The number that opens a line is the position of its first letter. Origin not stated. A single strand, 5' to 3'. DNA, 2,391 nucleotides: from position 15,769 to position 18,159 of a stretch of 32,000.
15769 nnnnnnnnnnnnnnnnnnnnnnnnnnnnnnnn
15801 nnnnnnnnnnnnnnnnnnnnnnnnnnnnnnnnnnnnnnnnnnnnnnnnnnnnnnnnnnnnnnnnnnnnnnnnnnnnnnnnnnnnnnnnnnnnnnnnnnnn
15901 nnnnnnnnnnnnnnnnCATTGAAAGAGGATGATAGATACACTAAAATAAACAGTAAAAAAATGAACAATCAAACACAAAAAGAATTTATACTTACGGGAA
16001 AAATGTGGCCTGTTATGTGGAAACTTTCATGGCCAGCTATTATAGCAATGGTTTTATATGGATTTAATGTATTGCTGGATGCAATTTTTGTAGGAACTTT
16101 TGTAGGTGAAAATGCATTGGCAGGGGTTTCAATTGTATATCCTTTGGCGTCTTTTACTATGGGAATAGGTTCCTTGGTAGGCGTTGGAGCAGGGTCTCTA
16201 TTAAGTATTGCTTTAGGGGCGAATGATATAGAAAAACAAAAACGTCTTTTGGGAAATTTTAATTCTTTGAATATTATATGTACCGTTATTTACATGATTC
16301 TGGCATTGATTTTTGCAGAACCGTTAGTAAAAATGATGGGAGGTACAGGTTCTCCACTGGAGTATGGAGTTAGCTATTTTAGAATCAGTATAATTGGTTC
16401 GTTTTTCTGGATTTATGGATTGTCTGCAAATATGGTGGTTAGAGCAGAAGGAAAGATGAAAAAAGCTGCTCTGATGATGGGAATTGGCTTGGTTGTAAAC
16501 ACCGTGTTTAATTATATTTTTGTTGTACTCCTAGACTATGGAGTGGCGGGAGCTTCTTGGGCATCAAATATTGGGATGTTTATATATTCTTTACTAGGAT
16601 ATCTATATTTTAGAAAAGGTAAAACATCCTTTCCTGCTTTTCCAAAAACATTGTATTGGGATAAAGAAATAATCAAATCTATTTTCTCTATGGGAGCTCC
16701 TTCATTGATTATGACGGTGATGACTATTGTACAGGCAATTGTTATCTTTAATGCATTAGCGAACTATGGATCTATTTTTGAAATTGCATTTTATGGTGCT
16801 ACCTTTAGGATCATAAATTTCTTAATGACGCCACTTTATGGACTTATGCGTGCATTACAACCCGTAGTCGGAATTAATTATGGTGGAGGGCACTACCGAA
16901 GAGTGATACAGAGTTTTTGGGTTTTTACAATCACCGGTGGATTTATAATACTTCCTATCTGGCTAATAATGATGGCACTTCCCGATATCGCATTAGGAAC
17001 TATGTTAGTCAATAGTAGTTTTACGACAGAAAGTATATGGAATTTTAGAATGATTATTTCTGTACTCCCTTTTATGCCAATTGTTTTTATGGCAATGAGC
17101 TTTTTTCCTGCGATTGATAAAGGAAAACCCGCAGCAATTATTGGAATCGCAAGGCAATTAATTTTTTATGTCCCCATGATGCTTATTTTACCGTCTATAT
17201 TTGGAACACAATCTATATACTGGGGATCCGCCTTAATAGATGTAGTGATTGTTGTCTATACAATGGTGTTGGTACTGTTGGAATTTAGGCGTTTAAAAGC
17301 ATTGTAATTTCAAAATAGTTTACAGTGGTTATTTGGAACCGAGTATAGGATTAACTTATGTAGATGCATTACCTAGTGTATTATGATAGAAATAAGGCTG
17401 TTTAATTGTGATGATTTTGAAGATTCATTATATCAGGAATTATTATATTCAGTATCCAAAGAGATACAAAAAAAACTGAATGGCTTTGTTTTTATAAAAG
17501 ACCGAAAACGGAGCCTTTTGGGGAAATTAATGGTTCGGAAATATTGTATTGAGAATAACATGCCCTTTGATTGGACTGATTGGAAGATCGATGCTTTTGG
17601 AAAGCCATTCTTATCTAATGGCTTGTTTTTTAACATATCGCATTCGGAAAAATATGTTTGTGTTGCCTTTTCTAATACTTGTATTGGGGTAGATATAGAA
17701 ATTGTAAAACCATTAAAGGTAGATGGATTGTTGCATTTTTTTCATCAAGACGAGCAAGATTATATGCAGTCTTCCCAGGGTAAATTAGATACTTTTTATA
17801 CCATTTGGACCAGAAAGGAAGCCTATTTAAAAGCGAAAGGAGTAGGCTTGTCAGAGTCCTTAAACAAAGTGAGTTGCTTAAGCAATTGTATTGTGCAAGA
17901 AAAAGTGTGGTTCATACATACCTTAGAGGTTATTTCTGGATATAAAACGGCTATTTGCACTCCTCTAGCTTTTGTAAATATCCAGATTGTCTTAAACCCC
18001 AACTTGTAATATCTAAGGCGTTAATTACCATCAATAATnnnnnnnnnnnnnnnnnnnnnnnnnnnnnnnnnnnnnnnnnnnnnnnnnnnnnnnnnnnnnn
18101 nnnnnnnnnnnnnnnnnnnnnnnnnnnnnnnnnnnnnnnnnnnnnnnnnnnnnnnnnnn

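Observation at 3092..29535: Self-contained FAAL-PKS-NRPS cluster predicted to make a lipid/beta-keto-capped thiazole-thiazolidine-thiazoline compound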

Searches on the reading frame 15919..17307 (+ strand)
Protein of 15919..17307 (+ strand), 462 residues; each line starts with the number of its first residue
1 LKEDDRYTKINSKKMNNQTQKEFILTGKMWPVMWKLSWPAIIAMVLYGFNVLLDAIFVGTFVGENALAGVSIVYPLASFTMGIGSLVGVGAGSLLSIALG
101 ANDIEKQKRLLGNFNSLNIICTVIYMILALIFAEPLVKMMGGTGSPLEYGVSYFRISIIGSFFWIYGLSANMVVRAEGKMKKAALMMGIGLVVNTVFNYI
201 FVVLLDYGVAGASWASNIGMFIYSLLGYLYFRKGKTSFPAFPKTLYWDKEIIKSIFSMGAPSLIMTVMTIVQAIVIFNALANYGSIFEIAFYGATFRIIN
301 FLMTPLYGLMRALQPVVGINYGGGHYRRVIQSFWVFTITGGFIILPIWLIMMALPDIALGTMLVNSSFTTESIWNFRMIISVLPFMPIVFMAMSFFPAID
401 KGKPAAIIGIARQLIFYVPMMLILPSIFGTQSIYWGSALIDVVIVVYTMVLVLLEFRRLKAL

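Call 3: search_protein_families(library=pfam, proteins=[window:15919-17307:+], max_evalue=0.001)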
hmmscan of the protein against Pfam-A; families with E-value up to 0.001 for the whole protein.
window:15919-17307:+ (462 aa): 1 family
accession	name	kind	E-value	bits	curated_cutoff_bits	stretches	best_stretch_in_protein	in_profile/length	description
PF01554.23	MatE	-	3e-32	112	24.9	2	39-200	1-161/161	MatE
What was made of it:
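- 15919..17307 (+): ORF F, MATE efflux protein. PF01554 at E 3e-32 (call 3).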

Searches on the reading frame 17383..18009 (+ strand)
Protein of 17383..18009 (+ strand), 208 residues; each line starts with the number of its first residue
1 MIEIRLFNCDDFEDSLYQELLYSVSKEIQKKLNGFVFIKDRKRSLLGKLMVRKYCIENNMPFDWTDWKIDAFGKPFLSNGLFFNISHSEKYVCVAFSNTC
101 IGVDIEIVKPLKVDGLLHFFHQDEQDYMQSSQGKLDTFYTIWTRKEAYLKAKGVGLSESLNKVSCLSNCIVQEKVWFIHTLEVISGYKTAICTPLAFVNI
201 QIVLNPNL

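Call 3: search_protein_families(library=pfam, proteins=[window:17383-18009:+], max_evalue=0.001)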
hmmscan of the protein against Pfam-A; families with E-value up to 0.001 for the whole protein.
window:17383-18009:+ (208 aa): 2 families
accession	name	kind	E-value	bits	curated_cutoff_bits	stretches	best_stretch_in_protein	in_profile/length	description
PF01648.25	ACPS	-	1.9e-13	50.9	25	1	101-167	2-78/111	4'-phosphopantetheinyl transferase superfamily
PF22624.1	AASDHPPT_N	-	1.4e-11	44.9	27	1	17-95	10-96/100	4'-phosphopantetheinyl transferase, N-terminal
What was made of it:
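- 17383..18009 (+): ORF G, Sfp-type 4'-phosphopantetheinyl transferase. PF01648 plus PF22624 (call 3).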
